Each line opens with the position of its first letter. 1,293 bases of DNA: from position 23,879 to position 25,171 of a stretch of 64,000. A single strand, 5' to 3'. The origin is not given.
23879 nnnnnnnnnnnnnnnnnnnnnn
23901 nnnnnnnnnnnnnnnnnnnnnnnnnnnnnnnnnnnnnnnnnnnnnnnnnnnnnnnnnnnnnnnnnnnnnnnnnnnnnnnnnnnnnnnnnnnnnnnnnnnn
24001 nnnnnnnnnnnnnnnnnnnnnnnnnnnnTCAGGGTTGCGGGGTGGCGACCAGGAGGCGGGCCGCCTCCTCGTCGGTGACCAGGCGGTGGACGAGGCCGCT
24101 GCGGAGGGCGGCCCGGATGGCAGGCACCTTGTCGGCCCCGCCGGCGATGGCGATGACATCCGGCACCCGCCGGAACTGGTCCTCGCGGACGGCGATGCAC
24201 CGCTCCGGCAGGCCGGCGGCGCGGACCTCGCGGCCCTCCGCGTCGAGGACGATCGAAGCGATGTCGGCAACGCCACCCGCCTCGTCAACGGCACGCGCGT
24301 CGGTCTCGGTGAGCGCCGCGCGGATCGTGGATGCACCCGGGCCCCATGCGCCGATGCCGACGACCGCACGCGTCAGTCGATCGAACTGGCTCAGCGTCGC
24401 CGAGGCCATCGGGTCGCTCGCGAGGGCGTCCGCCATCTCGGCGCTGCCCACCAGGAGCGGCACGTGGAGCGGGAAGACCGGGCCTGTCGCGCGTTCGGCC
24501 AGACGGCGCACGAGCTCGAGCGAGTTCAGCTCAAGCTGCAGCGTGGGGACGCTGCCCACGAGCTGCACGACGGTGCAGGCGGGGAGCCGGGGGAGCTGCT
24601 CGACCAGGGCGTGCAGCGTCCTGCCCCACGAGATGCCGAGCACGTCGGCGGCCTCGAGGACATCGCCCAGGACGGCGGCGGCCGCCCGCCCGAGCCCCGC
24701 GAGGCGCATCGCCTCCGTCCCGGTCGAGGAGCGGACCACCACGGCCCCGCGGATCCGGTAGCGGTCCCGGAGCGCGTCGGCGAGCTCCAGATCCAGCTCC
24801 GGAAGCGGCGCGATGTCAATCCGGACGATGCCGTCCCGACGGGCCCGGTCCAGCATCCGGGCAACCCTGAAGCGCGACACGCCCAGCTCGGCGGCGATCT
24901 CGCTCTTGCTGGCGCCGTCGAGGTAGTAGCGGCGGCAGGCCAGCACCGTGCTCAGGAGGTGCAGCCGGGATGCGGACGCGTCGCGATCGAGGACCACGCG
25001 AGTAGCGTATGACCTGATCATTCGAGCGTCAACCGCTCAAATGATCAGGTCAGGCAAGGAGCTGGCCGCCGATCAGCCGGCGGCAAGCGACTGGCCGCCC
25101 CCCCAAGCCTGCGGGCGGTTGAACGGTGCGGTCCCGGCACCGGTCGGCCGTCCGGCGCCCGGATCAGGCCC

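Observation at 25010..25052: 43-bp perfect hairpin sequestering the start codon of the SorC regulator and sitting 390 nt downstream of the rha operon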

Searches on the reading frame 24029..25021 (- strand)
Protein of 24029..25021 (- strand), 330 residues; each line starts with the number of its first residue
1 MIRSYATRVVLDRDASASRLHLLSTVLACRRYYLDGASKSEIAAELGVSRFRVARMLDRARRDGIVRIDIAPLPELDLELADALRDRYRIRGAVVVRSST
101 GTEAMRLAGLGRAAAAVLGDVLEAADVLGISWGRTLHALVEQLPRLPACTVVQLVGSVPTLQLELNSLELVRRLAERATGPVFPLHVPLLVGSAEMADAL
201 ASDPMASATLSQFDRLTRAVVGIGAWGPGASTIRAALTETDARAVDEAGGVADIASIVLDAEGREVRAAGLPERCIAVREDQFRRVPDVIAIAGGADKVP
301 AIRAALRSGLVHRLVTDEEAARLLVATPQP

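Call 7: search_protein_families(library=pfam, proteins=[window:24029-25021:-])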
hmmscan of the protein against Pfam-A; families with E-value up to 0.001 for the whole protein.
window:24029-25021:- (330 aa): 5 families
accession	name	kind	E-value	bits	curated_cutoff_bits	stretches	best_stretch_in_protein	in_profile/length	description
PF04198.19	Sugar-bind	-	1.2e-57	195.5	27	1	77-325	6-256/257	Putative sugar-binding domain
PF13518.12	HTH_28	-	5.2e-05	23.7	25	1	31-65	7-41/52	Helix-turn-helix domain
PF13384.12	HTH_23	-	7.7e-05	22.8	24.6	0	33-65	14-46/50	Homeodomain-like domain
PF04545.22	Sigma70_r4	-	0.00012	21.9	24.1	0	30-62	16-46/50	Sigma-70, region 4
PF13545.12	HTH_Crp_2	-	0.00057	20.2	27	0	37-67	23-53/70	Crp-like helix-turn-helix domain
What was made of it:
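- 24029..24997 (-): SorC/DeoR-subfamily regulator gene (322 aa from the GTG; annotated as 330 aa from ATG 25021). Call 7 (PF04198, E 1e-57).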

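Call 13: find_related_loci(query=window:24029-25021:-, collection=genome_contigs, flank=4000)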
Query window:24029-25021:- (330 aa) in genome_contigs; peptide patterns used: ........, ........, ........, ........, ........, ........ (x = any residue, [..] = any of these).
600 stretches matched a pattern (row limit reached: there are more); 9 encode a relative of the query (tblastn E <= 1e-3); 9 distinct loci.
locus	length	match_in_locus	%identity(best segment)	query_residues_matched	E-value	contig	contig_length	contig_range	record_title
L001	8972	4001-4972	81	7-330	1e-164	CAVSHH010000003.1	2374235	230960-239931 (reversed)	MAG: uncultured Chloroflexia bacterium isolate MFD05684.bin.1.417 genome assembly, contig: contig_20563, whole genome sh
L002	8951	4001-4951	79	9-325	7e-152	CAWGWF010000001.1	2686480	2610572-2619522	MAG: uncultured Chloroflexia bacterium isolate MFD09779.bin.1.328 genome assembly, contig: contig_24289, whole genome sh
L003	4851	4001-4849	81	1-283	2e-123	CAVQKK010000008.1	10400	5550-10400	MAG: uncultured Chloroflexia bacterium isolate MFD02416.bin.1.295 genome assembly, contig: contig_68097, whole genome sh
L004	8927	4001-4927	60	11-319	3e-105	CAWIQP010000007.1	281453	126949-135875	MAG: uncultured Chloroflexia bacterium isolate MFD01689.bin.1.101 genome assembly, contig: contig_28557, whole genome sh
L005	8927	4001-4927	60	11-319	1e-103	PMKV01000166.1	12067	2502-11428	MAG: Chloroflexi bacterium isolate fen_1042 73.20120600_E1D.47_contig_27, whole genome shotgun sequence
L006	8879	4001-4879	47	30-325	2e-70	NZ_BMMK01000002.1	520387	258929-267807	Longimycelium tulufanense strain CGMCC 4.5737 sequence002, whole genome shotgun sequence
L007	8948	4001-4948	42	9-327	9e-67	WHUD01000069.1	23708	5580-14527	MAG: Actinophytocola sp. isolate Dino_bin57 NODE_69_length_23708_cov_25.406545, whole genome shotgun sequence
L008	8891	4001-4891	44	30-325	9e-68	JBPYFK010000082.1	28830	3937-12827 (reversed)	MAG: Pseudonocardiaceae bacterium isolate Bin.017.fastaField_pasture_P3 k127_3920299, whole genome shotgun sequence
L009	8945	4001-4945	42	21-330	3e-62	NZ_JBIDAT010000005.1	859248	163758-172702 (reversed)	Streptomyces sp. NPDC048172 NPDC048172_372_H1.ctg-0005, whole genome shotgun sequence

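Call 23: find_related_loci(query=window:24029-24997:-, collection=metagenome_contigs, flank=3000)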
Query window:24029-24997:- (322 aa) in metagenome_contigs; peptide patterns used: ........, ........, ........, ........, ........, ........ (x = any residue, [..] = any of these).
600 stretches matched a pattern (row limit reached: there are more); 4 encode a relative of the query (tblastn E <= 1e-3); 4 distinct loci.
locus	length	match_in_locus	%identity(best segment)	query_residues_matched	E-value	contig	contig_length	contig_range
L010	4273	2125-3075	81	1-317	4e-168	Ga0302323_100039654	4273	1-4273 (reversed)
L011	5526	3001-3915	39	21-320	6e-55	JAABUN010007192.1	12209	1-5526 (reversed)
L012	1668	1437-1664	84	1-76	2e-37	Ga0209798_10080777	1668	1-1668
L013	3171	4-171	68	201-257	2e-16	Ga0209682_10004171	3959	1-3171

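Call 26: find_homologous_proteins(query=window:24029-24997:-, max_evalue=1e-40)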
Query window:24029-24997:- (322 aa): 409 proteins with E <= 1e-40 among 8000 candidates; the best 120 are listed.
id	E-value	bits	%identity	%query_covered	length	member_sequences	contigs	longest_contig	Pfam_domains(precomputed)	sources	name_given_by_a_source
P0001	2.6e-182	623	96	99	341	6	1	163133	PF04198.20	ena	-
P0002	3.1e-166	570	87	99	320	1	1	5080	PF04198.20,PF13518.13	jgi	jgi:DNA-binding transcriptional regulator LsrR (DeoR family)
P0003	5.5e-165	566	88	99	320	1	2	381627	PF04198.20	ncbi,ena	-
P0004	2.5e-163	560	88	99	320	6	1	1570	PF04198.20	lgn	-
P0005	2.7e-161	554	84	99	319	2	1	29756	PF04198.20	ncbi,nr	ncbi:MAG TPA: sugar-binding domain-containing protein [Candidatus Limnocylindrales bacterium]|nr:sug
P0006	4.2e-161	553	85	99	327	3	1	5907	PF04198.20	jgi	jgi:DNA-binding transcriptional regulator LsrR (DeoR family)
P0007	6.0e-161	553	84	100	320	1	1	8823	PF04198.20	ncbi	-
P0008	8.9e-161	552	85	99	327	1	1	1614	PF04198.20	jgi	jgi:DNA-binding transcriptional regulator LsrR (DeoR family)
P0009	1.2e-160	552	85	99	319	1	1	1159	PF04198.20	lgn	-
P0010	1.8e-160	551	84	99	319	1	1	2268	PF04198.20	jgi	jgi:DNA-binding transcriptional regulator LsrR (DeoR family)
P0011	2.3e-160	551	84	98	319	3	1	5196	PF04198.20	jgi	jgi:DNA-binding transcriptional regulator LsrR (DeoR family)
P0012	5.9e-160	549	84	99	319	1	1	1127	PF04198.20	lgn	-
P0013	9.9e-160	549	83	99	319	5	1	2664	PF04198.20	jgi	-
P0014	1.5e-159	548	84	99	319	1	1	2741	PF04198.20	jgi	jgi:DNA-binding transcriptional regulator LsrR (DeoR family)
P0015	3.4e-159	547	83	98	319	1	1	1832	PF04198.20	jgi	jgi:DNA-binding transcriptional regulator LsrR (DeoR family)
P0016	5.1e-158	543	85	98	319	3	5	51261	PF04198.20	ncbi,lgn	-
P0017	6.7e-158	543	83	99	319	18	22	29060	PF04198.20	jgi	-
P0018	2.5e-157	541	85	98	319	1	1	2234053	PF04198.20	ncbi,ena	-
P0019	3.1e-157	540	85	98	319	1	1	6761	PF04198.20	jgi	jgi:DNA-binding transcriptional regulator LsrR (DeoR family)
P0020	4.3e-157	540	84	98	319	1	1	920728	PF04198.20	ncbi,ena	-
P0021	3.7e-156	537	84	98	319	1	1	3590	PF04198.20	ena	-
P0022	7.5e-155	533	83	98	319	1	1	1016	PF04198.20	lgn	-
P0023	1.5e-154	532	83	99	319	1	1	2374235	PF04198.20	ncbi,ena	-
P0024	2.9e-154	531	81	98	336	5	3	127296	PF04198.20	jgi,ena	-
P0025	6.4e-151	520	79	99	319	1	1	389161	PF04198.20,PF13518.13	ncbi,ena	-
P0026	1.1e-150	519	81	99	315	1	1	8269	PF04198.20,PF13518.13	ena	-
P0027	2.0e-150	518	81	98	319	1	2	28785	PF04198.20,PF13518.13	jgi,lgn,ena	jgi:DNA-binding transcriptional regulator LsrR (DeoR family)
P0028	7.9e-150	516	78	98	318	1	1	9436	PF04198.20,PF13518.13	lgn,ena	-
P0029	1.1e-149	516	80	99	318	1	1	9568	PF04198.20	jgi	jgi:DNA-binding transcriptional regulator LsrR (DeoR family)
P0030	1.4e-149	515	79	99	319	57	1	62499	PF04198.20,PF13518.13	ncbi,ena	-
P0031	1.9e-148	512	81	99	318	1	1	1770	PF04198.20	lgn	-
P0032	1.1e-147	509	79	98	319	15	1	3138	PF04198.20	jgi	jgi:DNA-binding transcriptional regulator LsrR (DeoR family)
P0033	1.9e-147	508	78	99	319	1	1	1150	PF04198.20,PF13518.13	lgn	-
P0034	1.9e-147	508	80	99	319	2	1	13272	PF04198.20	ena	-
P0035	2.5e-147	508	78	99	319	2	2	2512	PF04198.20,PF13518.13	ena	-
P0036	1.0e-145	503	77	99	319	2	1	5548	PF04198.20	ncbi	-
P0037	3.6e-143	494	78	98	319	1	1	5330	PF04198.20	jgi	jgi:DNA-binding transcriptional regulator LsrR (DeoR family)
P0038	6.0e-143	493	76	99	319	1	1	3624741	PF04198.20,PF13518.13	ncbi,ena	-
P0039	8.6e-141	486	76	98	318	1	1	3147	PF04198.20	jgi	jgi:DNA-binding transcriptional regulator LsrR (DeoR family)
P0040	5.3e-136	471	73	98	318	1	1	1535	PF04198.20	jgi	jgi:DNA-binding transcriptional regulator LsrR (DeoR family)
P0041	8.7e-135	467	73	98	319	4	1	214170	PF04198.20,PF13518.13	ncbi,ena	-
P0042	3.8e-134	465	72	96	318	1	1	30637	PF04198.20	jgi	jgi:DNA-binding transcriptional regulator LsrR (DeoR family)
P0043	1.2e-133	463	73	100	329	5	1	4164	PF04198.20,PF13518.13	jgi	jgi:DNA-binding transcriptional regulator LsrR (DeoR family)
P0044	2.7e-130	452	69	95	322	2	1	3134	PF04198.20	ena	-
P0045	4.0e-130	451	69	97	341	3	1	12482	PF04198.20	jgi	jgi:DNA-binding transcriptional regulator LsrR (DeoR family)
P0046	5.3e-129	448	70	94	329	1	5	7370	PF04198.20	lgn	-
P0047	1.2e-127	443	68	98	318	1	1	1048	PF04198.20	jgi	-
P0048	1.9e-127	443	69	97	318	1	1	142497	PF04198.20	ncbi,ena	-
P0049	5.9e-126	438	83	84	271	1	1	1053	PF04198.20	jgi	jgi:DNA-binding transcriptional regulator LsrR (DeoR family)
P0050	2.7e-125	436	67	98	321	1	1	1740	PF04198.20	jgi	jgi:DNA-binding transcriptional regulator LsrR (DeoR family)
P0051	1.5e-122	427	65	98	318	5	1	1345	PF04198.20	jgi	-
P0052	3.2e-122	425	66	97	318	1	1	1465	PF04198.20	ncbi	-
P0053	6.6e-122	424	67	97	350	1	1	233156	PF04198.20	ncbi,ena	-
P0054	8.4e-122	424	67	96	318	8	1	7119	PF04198.20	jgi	jgi:DNA-binding transcriptional regulator LsrR (DeoR family)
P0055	5.0e-121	422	67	96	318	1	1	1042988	PF04198.20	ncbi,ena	-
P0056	7.3e-121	421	67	96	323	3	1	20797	PF04198.20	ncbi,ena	-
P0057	4.7e-120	418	68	95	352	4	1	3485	PF04198.20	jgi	-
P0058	5.0e-119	415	66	97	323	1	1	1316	PF04198.20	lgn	-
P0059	4.6e-117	409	65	98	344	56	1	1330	PF04198.20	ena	-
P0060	4.1e-116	405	65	97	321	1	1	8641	PF04198.20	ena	-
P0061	5.1e-116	405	64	97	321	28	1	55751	PF04198.20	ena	-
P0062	1.2e-115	404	65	97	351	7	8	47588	PF04198.20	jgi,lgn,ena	jgi:DNA-binding transcriptional regulator LsrR (DeoR family)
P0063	2.2e-115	403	66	97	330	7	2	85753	PF04198.20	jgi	jgi:DNA-binding transcriptional regulator LsrR (DeoR family)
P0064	3.4e-115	402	64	98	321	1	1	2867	PF04198.20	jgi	jgi:DNA-binding transcriptional regulator LsrR (DeoR family)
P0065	4.7e-115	402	65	98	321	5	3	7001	PF04198.20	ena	-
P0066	4.7e-115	402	83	72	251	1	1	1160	PF04198.20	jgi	-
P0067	9.0e-115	401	63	98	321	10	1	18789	PF04198.20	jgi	jgi:DNA-binding transcriptional regulator LsrR (DeoR family)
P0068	1.8e-114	400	63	97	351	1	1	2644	PF04198.20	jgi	jgi:DNA-binding transcriptional regulator LsrR (DeoR family)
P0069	1.9e-114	400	64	97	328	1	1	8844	PF04198.20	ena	-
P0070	3.0e-114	399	65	96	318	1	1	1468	PF04198.20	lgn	-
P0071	3.2e-114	399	64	97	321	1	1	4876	PF04198.20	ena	-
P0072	3.9e-114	399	64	97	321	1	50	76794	PF04198.20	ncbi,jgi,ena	jgi:DNA-binding transcriptional regulator LsrR (DeoR family)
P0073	4.2e-114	399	65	96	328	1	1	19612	PF04198.20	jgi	jgi:DNA-binding transcriptional regulator LsrR (DeoR family)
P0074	4.8e-114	399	63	98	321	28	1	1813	PF04198.20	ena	-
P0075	5.1e-114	399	64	97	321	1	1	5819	PF04198.20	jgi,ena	jgi:Transcriptional regulator, contains sigma factor-related N-terminal domain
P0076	5.1e-114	399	65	95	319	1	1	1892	PF04198.20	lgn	-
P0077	1.2e-113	397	63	97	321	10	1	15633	PF04198.20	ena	-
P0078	1.9e-113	397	64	97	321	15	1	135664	PF04198.20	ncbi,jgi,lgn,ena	ncbi:MAG: sugar-binding domain-containing protein [Candidatus Limnocylindrales bacterium]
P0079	1.9e-113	397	64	97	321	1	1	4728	PF04198.20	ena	-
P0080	2.6e-113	396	63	97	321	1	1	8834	PF04198.20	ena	-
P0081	3.2e-113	396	64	97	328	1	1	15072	PF04198.20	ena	-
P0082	4.1e-113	396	64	95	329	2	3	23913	PF04198.20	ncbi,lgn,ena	-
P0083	6.4e-113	395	64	97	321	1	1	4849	PF04198.20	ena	-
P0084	6.4e-113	395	64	97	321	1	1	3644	PF04198.20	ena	-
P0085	7.6e-113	395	64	97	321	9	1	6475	PF04198.20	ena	-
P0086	1.4e-112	394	64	96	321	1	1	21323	PF04198.20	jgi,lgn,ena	-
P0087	1.8e-112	394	63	96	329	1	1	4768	PF04198.20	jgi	jgi:DNA-binding transcriptional regulator LsrR (DeoR family)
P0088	2.0e-112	393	65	95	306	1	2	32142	PF04198.20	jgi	jgi:DNA-binding transcriptional regulator LsrR (DeoR family)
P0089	2.1e-112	393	61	97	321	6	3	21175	PF04198.20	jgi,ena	jgi:DNA-binding transcriptional regulator LsrR (DeoR family)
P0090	2.2e-112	393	64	95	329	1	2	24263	PF04198.20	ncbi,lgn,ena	-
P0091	2.2e-112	393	62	96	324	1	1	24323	PF04198.20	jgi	jgi:DNA-binding transcriptional regulator LsrR (DeoR family)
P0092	2.8e-112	393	61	99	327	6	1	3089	PF04198.20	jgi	jgi:DNA-binding transcriptional regulator LsrR (DeoR family)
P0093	3.6e-112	393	63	97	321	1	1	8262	PF04198.20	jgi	jgi:DNA-binding transcriptional regulator LsrR (DeoR family)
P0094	4.2e-112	392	63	97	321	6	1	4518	PF04198.20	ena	-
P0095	6.5e-112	392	63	97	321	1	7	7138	PF04198.20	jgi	jgi:DNA-binding transcriptional regulator LsrR (DeoR family)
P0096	8.8e-112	391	63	98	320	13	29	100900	PF04198.20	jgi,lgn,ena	jgi:DNA-binding transcriptional regulator LsrR (DeoR family)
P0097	1.1e-111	391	63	98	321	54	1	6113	PF04198.20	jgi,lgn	jgi:DNA-binding transcriptional regulator LsrR (DeoR family)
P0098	1.2e-111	391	63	97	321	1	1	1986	PF04198.20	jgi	jgi:DNA-binding transcriptional regulator LsrR (DeoR family)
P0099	1.3e-111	391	63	97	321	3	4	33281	PF04198.20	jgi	jgi:DNA-binding transcriptional regulator LsrR (DeoR family)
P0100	1.3e-111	391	64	95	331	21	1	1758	PF04198.20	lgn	-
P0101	1.4e-111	391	63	97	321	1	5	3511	PF04198.20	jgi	jgi:DNA-binding transcriptional regulator LsrR (DeoR family)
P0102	1.8e-111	390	63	97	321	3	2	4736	PF04198.20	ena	-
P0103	2.1e-111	390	63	97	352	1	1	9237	PF04198.20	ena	-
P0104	2.9e-111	390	62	97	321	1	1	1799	PF04198.20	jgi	jgi:DNA-binding transcriptional regulator LsrR (DeoR family)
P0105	3.5e-111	389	63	96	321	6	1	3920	PF04198.20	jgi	jgi:DNA-binding transcriptional regulator LsrR (DeoR family)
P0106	4.3e-111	389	60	97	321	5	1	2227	PF04198.20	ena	-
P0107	4.7e-111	389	62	97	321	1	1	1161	PF04198.20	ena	-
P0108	7.0e-111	388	63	98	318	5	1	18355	PF04198.20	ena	-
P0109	1.8e-110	387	60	97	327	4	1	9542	PF04198.20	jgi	jgi:DNA-binding transcriptional regulator LsrR (DeoR family)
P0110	2.2e-110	387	63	95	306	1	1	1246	PF04198.20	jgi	jgi:DNA-binding transcriptional regulator LsrR (DeoR family)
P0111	3.2e-110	386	62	94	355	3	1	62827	PF04198.20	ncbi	-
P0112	5.9e-110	385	63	95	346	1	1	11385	PF04198.20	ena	-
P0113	6.2e-110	385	61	98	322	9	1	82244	PF04198.20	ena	-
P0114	6.8e-110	385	62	97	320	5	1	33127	PF04198.20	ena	-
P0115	1.2e-109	384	60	97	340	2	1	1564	PF04198.20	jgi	-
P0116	1.3e-109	384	60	97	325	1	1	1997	PF04198.20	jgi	jgi:DNA-binding transcriptional regulator LsrR (DeoR family)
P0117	2.1e-109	383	62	96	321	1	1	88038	PF04198.20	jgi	jgi:DNA-binding transcriptional regulator LsrR (DeoR family)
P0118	2.3e-109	383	61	98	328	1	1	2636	PF04198.20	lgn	-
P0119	3.7e-109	383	63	96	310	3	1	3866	PF04198.20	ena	-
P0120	3.8e-109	383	64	93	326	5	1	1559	PF04198.20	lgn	-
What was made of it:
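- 24995..24997 (-): Probable true start codon GTG, and the predicted 5' end of a leaderless mRNA, 6 nt after the -10 box. Call 26 (most orthologs are called at 318-321 aa).
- Orthologs are mostly called at 318-321 aa (call 26).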

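Call 27: find_encoding_contigs(protein=P0001, flank=3000, max_places=2)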
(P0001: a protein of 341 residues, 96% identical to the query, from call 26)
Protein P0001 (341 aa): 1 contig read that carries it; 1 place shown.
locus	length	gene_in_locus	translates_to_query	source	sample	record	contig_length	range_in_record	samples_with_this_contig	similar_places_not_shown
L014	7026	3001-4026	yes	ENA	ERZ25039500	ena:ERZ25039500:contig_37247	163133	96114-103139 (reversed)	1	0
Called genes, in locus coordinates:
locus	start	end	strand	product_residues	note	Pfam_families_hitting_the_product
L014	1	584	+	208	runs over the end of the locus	PF02782:FGGY_C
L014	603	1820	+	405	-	PF01261:AP_endonuc_2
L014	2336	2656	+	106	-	-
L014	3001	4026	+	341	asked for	PF04198:Sugar-bind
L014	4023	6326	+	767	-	PF00676:E1_dh, PF02775:TPP_enzyme_C (faint), PF02779:Transket_pyr, PF02780:Transketolase_C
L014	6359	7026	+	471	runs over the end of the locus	PF00364:Biotin_lipoyl, PF02817:E3_binding, PF00198:2-oxoacid_dh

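Call 28: find_encoding_contigs(protein=P0003, flank=3000, max_places=2)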
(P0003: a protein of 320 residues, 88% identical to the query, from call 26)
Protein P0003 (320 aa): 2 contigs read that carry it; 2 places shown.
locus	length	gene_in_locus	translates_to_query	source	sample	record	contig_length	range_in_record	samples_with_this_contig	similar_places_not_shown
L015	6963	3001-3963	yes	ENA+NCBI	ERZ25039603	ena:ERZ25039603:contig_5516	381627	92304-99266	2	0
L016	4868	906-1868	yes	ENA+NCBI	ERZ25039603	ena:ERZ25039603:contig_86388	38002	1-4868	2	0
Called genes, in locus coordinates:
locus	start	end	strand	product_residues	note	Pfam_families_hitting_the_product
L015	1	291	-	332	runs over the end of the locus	PF08240:ADH_N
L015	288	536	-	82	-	-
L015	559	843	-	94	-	PF13561:adh_short_C2 (faint)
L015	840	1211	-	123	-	PF00106:adh_short, PF13561:adh_short_C2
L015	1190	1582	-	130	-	PF00106:adh_short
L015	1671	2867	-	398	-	-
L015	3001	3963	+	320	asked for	PF04198:Sugar-bind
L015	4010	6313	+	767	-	PF00676:E1_dh, PF02775:TPP_enzyme_C (faint), PF02779:Transket_pyr, PF02780:Transketolase_C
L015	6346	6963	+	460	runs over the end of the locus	PF00364:Biotin_lipoyl, PF02817:E3_binding, PF00198:2-oxoacid_dh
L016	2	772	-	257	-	?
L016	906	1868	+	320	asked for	PF04198:Sugar-bind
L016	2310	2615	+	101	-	PF00676:E1_dh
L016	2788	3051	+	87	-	PF00676:E1_dh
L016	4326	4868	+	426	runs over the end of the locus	PF02817:E3_binding, PF00198:2-oxoacid_dh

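Call 29: find_encoding_contigs(protein=P0005, flank=3000, max_places=2)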
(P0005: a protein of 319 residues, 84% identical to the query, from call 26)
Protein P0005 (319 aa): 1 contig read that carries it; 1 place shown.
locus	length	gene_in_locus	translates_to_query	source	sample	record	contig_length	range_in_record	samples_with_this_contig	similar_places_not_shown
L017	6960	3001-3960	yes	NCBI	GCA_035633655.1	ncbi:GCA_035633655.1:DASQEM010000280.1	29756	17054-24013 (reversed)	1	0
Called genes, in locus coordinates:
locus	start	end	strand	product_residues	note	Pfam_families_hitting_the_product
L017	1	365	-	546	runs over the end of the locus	PF08240:ADH_N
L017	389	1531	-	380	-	PF00106:adh_short, PF13561:adh_short_C2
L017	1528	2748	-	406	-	-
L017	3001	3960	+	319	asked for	PF04198:Sugar-bind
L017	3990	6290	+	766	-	PF00676:E1_dh, PF02775:TPP_enzyme_C (weak), PF02779:Transket_pyr, PF02780:Transketolase_C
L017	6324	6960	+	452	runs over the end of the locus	PF00364:Biotin_lipoyl, PF02817:E3_binding, PF00198:2-oxoacid_dh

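Call 30: find_encoding_contigs(protein=P0018, flank=3000, max_places=2)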
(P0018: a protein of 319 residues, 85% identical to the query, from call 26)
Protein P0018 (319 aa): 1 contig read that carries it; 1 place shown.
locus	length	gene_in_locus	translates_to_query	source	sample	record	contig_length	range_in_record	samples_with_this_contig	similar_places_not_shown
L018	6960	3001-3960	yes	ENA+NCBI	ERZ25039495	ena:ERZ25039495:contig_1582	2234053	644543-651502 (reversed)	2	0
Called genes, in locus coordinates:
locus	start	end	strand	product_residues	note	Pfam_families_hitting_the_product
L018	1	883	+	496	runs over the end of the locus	PF00370:FGGY_N, PF02782:FGGY_C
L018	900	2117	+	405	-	PF01261:AP_endonuc_2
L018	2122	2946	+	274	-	PF00596:Aldolase_II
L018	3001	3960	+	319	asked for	PF04198:Sugar-bind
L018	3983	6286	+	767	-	PF00676:E1_dh, PF02775:TPP_enzyme_C (faint), PF02779:Transket_pyr, PF02780:Transketolase_C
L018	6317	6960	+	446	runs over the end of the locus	PF00364:Biotin_lipoyl, PF02817:E3_binding, PF00198:2-oxoacid_dh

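Call 31: find_encoding_contigs(protein=P0025, flank=3000, max_places=2)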
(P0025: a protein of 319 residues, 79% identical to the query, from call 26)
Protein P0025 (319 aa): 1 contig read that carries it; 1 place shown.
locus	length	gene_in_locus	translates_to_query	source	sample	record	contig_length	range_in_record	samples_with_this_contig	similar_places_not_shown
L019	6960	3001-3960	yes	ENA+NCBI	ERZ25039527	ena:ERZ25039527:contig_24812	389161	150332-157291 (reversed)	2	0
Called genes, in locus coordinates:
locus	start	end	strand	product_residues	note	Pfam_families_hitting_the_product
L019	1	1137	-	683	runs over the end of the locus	PF00596:Aldolase_II, PF00106:adh_short, PF13561:adh_short_C2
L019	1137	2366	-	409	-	-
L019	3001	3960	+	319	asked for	PF13518:HTH_28 (weak), PF04198:Sugar-bind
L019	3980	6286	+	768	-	PF00676:E1_dh, PF02775:TPP_enzyme_C (weak), PF02779:Transket_pyr, PF02780:Transketolase_C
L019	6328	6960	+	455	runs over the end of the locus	PF00364:Biotin_lipoyl, PF02817:E3_binding, PF00198:2-oxoacid_dh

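Call 32: find_encoding_contigs(protein=P0038, flank=3000, max_places=2)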
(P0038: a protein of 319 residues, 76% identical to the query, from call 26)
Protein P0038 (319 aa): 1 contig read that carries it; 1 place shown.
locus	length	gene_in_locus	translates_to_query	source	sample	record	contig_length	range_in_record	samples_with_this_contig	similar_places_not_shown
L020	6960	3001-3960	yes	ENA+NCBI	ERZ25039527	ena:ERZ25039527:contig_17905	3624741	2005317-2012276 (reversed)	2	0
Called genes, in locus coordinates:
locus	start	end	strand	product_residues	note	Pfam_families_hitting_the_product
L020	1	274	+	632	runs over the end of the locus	PF01274:MS_TIM-barrel, PF20659:MS_C (weak)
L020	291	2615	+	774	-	PF00463:ICL, PF13714:PEP_mutase, PF00463:ICL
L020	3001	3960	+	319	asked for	PF13518:HTH_28 (faint), PF04198:Sugar-bind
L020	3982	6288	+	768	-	PF00676:E1_dh, PF02775:TPP_enzyme_C (weak), PF02779:Transket_pyr, PF02780:Transketolase_C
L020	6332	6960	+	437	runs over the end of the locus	PF00364:Biotin_lipoyl, PF02817:E3_binding, PF00198:2-oxoacid_dh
